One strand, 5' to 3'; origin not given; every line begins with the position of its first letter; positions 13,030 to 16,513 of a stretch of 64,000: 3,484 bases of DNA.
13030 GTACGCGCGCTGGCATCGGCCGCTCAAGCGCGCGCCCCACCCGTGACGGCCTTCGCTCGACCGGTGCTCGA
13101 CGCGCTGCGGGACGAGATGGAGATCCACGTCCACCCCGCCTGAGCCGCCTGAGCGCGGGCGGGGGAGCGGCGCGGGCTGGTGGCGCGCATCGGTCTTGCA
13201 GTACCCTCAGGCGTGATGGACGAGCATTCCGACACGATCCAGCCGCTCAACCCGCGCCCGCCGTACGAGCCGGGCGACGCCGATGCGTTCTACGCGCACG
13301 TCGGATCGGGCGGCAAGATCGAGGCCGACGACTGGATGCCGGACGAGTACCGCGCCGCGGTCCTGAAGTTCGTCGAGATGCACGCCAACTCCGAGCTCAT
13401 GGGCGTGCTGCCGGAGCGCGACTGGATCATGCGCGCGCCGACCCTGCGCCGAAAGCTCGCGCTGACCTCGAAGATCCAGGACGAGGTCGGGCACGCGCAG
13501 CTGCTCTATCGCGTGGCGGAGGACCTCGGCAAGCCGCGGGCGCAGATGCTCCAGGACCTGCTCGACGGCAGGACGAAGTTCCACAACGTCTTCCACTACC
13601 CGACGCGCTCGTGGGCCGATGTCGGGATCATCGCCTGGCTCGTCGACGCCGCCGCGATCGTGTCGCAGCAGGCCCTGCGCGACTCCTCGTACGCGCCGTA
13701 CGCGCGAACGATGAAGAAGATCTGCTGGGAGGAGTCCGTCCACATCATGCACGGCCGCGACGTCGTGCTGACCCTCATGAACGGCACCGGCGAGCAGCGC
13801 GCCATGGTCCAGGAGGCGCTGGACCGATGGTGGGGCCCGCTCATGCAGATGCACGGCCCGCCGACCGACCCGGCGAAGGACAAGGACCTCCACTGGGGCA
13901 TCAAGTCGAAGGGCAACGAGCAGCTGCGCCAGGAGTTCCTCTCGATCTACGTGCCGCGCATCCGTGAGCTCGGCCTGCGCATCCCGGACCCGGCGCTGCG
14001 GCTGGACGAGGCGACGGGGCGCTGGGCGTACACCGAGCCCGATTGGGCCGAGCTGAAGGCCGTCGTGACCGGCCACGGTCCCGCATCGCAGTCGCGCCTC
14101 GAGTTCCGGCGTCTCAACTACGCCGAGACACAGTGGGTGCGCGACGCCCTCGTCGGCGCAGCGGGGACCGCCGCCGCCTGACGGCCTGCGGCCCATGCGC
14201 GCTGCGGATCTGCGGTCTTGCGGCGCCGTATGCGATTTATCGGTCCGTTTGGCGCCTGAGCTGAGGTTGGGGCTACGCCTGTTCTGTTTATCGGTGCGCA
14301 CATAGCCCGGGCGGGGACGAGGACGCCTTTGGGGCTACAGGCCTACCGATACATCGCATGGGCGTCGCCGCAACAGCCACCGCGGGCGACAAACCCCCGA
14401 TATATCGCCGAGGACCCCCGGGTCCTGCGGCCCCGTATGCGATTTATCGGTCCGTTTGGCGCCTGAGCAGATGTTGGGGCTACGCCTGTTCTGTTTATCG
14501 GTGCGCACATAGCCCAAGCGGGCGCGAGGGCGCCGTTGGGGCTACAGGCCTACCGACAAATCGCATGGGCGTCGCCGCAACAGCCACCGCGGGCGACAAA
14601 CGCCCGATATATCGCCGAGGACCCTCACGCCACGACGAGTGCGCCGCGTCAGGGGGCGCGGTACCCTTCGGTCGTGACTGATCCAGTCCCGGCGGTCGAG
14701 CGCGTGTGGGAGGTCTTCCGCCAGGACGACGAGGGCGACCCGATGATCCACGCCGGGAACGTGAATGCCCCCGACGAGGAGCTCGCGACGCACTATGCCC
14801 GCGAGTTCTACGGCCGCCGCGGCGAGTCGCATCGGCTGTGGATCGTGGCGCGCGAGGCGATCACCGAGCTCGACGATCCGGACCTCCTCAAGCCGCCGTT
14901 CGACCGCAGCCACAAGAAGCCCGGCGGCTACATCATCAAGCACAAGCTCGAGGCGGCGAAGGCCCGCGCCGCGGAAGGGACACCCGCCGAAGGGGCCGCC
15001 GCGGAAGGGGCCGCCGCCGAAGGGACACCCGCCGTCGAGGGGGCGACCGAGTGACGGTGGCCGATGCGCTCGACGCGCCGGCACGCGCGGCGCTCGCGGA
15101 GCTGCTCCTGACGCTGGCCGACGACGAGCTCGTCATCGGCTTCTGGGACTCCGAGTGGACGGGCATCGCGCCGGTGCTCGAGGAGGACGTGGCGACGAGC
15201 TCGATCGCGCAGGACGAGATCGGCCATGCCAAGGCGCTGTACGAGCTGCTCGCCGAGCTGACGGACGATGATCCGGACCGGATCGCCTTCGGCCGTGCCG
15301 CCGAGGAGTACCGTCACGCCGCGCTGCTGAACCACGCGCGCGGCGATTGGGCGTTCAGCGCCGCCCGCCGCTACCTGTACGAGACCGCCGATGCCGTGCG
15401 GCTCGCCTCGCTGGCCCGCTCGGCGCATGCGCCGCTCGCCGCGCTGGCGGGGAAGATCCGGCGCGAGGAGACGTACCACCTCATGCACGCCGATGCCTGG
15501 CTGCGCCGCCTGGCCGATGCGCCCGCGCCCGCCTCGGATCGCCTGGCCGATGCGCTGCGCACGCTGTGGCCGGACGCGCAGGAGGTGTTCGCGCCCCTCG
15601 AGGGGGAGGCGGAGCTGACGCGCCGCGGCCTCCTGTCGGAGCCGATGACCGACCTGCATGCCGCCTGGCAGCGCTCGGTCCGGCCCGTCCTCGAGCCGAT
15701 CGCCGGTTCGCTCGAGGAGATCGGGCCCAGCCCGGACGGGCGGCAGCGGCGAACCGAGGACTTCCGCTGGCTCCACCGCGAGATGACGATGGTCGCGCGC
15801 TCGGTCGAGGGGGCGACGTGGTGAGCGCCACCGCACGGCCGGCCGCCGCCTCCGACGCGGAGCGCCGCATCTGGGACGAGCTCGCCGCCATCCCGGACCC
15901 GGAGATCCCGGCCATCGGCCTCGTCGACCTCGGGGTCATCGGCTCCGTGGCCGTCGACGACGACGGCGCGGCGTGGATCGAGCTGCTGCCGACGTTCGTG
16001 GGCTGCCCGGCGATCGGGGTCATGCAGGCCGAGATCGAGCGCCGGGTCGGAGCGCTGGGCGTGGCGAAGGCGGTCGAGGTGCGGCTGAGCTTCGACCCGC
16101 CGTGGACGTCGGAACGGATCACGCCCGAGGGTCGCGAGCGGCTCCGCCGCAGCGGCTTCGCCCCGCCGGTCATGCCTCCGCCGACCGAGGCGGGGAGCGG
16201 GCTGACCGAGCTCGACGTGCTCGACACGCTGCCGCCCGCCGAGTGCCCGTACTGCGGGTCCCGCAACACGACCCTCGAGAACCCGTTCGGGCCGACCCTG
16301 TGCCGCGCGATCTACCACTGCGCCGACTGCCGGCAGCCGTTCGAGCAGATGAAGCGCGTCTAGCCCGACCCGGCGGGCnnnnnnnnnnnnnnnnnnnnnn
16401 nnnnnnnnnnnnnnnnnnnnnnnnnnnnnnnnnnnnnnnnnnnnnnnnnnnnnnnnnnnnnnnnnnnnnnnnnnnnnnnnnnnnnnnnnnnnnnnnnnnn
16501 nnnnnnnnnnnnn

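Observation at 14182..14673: Structured ~490-bp tandem repeat inserted inside the paaABCD operon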

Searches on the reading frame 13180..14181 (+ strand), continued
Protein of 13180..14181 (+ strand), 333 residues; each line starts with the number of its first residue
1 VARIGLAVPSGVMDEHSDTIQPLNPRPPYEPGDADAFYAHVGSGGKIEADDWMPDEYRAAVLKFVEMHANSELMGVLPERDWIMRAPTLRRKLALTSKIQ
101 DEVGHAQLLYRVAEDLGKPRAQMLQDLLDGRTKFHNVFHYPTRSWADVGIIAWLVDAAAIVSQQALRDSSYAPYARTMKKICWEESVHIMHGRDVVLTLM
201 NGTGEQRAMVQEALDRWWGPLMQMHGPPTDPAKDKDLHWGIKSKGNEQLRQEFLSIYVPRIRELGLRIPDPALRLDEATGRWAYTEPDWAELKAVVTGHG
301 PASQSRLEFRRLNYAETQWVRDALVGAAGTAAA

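Call 61: find_encoding_contigs(protein=P0016, flank=2500, max_places=3)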
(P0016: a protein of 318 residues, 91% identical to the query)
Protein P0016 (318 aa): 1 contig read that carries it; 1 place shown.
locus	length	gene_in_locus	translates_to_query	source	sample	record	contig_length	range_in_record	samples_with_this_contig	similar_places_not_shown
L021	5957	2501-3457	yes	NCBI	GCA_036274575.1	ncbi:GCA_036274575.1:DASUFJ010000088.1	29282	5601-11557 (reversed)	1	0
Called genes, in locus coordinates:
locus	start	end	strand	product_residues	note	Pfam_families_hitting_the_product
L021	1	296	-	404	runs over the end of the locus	-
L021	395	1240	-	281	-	PF00657:Lipase_GDSL, PF13472:Lipase_GDSL_2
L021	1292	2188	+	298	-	PF00781:DAGK_cat, PF19279:YegS_C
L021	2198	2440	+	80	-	-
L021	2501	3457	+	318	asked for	PF05138:PaaA_PaaC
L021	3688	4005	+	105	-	PF06243:PaaB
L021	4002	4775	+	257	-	PF05138:PaaA_PaaC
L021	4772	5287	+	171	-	PF01883:FeS_assembly_P, PF23451:Zn_ribbon_PaaD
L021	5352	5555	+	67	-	-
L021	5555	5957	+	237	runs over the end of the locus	PF00149:Metallophos, PF12850:Metallophos_2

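Call 62: find_encoding_contigs(protein=P0026, flank=2500, max_places=3)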
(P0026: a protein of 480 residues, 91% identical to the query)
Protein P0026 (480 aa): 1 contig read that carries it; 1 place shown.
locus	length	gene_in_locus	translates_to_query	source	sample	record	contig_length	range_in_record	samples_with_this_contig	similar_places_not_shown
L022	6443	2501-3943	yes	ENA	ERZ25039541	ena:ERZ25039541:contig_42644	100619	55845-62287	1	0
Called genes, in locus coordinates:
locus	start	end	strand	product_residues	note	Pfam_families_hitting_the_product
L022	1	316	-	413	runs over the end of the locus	-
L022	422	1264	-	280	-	PF00657:Lipase_GDSL, PF13472:Lipase_GDSL_2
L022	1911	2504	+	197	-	PF19279:YegS_C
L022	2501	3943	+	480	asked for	PF10012:DUF2255, PF05138:PaaA_PaaC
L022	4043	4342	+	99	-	PF06243:PaaB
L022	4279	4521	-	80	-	-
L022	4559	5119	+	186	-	PF05138:PaaA_PaaC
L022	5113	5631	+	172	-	PF01883:FeS_assembly_P, PF23451:Zn_ribbon_PaaD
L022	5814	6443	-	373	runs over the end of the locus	-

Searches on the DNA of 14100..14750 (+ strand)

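Call 12: search_rna_families(source=window, start=14100, end=14750, threshold=evalue, max_evalue=10)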
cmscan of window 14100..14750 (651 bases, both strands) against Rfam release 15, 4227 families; matches with E-value up to 10: 4.
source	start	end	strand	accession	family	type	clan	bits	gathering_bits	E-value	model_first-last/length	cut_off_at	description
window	14328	14399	-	RF03295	mir-7594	Gene; miRNA;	-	16.1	80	2.7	1-63/63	no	mir-7594 microRNA precursor family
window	14160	14192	-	RF03006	M23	Gene; sRNA;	-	15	41.2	6.5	7-45/53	no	M23 RNA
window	14521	14582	-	RF01057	SAH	Cis-reg; riboswitch;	-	14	37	6.1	1-78/78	no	SAH (S-adenosyl-L-homocysteine) riboswitch aptamer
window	14375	14432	-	RF02939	COG2908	Cis-reg;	-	13.7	58.7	1.9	1-45/45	no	COG2908 RNA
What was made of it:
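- On Rfam structured RNA families: The best sub-threshold hits score 14-16 bits against thresholds of 37-80 (call 12).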

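Call 17: search_dna_similar(query=window:14182-14673:+, collection=plasmids, mode=distant, max_evalue=0.001)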
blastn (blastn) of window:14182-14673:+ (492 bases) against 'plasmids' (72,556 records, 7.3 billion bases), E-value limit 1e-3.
No match.

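Call 93: search_dna_similar(query=window:14214-14627:+, collection=phages, mode=distant, max_evalue=0.01)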
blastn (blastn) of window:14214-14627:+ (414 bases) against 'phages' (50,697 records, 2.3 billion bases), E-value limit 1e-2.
No match.
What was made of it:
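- No plasmid or phage match (calls 17, 93).
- Tried and rejected: I ran blastn against plasmids and phages (calls 17, 93).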

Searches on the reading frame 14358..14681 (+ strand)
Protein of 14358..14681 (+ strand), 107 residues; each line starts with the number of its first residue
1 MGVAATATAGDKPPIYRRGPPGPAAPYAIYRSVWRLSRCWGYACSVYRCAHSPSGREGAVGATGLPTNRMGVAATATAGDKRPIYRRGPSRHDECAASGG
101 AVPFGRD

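Call 11: search_protein_families(library=pfam, proteins=[window:14358-14681:+], max_evalue=0.01)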
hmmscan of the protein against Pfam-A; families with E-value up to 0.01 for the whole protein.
window:14358-14681:+ (107 aa): 0 families

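Call 45: search_protein_representatives(protein=window:14358-14678:+)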
Query: 107 residues. Proteins with E-value up to 0.001 (for the whole library): 0; up to 1e-10: 0; up to 1e-30: 0. The best 0 are listed.
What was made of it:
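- Tried and rejected: I ran HMMER with the 107-aa ORF that spans the repeat against 1.84 billion representatives (call 45).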

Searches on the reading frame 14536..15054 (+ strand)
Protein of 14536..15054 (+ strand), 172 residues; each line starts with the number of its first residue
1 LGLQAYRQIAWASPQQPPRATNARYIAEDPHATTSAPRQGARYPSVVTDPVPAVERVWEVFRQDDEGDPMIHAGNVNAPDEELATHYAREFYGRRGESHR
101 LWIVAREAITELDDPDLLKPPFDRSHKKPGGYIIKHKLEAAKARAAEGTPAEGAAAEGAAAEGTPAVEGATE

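Call 11: search_protein_families(library=pfam, proteins=[window:14536-15054:+], max_evalue=0.01)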
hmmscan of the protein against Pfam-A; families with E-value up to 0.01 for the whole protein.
window:14536-15054:+ (172 aa): 1 family
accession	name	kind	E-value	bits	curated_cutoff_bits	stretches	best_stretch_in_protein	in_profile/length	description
PF06243.16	PaaB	-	6.4e-16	58.8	27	1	57-128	4-74/89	Phenylacetic acid degradation B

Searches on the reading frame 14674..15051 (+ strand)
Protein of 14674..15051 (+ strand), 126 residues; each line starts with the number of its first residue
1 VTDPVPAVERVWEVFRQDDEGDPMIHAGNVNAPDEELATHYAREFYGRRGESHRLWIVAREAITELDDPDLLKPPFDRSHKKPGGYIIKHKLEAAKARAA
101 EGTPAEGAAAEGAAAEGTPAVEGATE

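Call 16: find_encoding_contigs(protein=window:14674-15051:+, flank=10000, max_places=6)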
Protein seq(126 aa) (126 aa): no gene with exactly this product is on record in the collection.

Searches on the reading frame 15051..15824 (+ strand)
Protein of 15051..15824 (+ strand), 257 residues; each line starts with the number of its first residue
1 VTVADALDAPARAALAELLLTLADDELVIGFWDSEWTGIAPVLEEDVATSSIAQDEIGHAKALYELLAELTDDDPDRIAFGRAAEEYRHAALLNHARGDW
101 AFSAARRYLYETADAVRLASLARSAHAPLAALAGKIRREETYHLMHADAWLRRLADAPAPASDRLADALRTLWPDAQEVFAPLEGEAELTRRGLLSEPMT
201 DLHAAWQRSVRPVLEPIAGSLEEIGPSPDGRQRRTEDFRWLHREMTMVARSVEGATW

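Call 11: search_protein_families(library=pfam, proteins=[window:15051-15824:+], max_evalue=0.01)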
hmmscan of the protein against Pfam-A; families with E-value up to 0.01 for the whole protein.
window:15051-15824:+ (257 aa): 1 family
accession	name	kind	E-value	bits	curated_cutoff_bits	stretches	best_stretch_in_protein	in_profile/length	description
PF05138.18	PaaA_PaaC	-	8.3e-58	196.1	28.5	1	6-257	9-263/263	Phenylacetic acid catabolic protein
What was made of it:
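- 15051..15824 (+): paaC, whose GTG start overlaps the paaB stop. Call 11.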

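Call 54: find_encoding_contigs(protein=window:15051-15821:+, flank=10000, max_places=6)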
Protein seq(257 aa) (257 aa): 1 contig read that carries it; 1 place shown.
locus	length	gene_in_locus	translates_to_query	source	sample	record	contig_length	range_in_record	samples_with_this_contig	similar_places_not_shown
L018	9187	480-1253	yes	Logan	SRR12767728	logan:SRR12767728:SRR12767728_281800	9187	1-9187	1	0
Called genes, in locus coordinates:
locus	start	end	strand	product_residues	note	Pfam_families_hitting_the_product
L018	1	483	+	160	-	?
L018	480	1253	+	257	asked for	PF05138:PaaA_PaaC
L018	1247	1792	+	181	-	PF01883:FeS_assembly_P, PF23451:Zn_ribbon_PaaD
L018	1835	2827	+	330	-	PF12911:OppC_N (weak), PF00528:BPD_transp_1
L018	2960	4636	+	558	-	PF00496:SBP_bac_5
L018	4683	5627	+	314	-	PF19300:BPD_transp_1_N, PF00528:BPD_transp_1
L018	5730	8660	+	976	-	PF13191:AAA_16, PF00196:GerE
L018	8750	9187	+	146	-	?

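Call 84: list_cluster_members(proteins=[window:15051-15821:+])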
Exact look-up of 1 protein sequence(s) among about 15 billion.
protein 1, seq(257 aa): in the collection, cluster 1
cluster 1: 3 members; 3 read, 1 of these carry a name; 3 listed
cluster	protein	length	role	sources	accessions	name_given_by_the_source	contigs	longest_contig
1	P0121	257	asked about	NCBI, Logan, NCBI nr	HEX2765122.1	MAG TPA: 1,2-phenylacetyl-CoA epoxidase subunit PaaC [Candidatus Limnocylindria bacterium] | 1,2-phenylacetyl-CoA epoxidase subunit PaaC [Candidatus Limnocylindria bacterium]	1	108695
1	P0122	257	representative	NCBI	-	-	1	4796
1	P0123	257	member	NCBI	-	-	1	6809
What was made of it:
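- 15051..15824 (+): The product is identical to NCBI HEX2765122.1, 'Candidatus Limnocylindria bacterium' (call 84).
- The source is a metagenome-assembled genome (call 84).
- Tried and rejected: PaaC succeeded and identified the source MAG and a Logan contig (calls 54, 84).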

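Call 85: find_encoding_contigs(protein=P0123, flank=5000, max_places=4)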
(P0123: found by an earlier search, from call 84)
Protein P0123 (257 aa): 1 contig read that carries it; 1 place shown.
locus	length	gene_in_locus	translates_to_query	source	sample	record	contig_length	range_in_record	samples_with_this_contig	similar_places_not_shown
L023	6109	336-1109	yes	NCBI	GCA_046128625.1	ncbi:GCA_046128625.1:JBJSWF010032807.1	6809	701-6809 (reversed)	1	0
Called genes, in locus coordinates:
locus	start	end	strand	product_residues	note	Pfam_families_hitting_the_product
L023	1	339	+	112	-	?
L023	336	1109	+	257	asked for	PF05138:PaaA_PaaC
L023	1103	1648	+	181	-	PF01883:FeS_assembly_P, PF23451:Zn_ribbon_PaaD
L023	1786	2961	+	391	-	PF11614:FixG_C (faint), PF10633:NPCBM_assoc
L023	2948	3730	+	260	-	PF00005:ABC_tran, PF13304:AAA_21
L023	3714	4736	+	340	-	PF12679:ABC2_membrane_2, PF12730:ABC2_membrane_4 (weak), PF12698:ABC2_membrane_3 (weak)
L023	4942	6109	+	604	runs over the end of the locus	PF07973:tRNA_SAD, PF00587:tRNA-synt_2b, PF03129:HGTP_anticodon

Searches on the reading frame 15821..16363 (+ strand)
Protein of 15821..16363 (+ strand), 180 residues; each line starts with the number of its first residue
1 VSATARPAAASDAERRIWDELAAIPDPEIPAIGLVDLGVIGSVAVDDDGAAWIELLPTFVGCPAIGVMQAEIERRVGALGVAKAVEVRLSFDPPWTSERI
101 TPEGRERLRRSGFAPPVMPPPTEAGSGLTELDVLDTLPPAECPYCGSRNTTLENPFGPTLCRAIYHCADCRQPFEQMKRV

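Call 50: search_protein_families(library=pfam, proteins=[window:15821-16363:+], max_evalue=0.001)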
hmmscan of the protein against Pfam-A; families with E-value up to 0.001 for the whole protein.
window:15821-16363:+ (180 aa): 3 families
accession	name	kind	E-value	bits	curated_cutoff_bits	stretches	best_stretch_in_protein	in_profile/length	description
PF23451.1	Zn_ribbon_PaaD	-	8.5e-22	77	27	1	138-178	13-53/53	PaaD zinc beta ribbon domain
PF01883.24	FeS_assembly_P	-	8e-10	39.3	23.5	1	15-87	2-71/73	Iron-sulfur cluster assembly protein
PF09723.15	Zn_ribbon_8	-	0.00085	19.7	34.4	0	165-178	6-19/41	Zinc ribbon domain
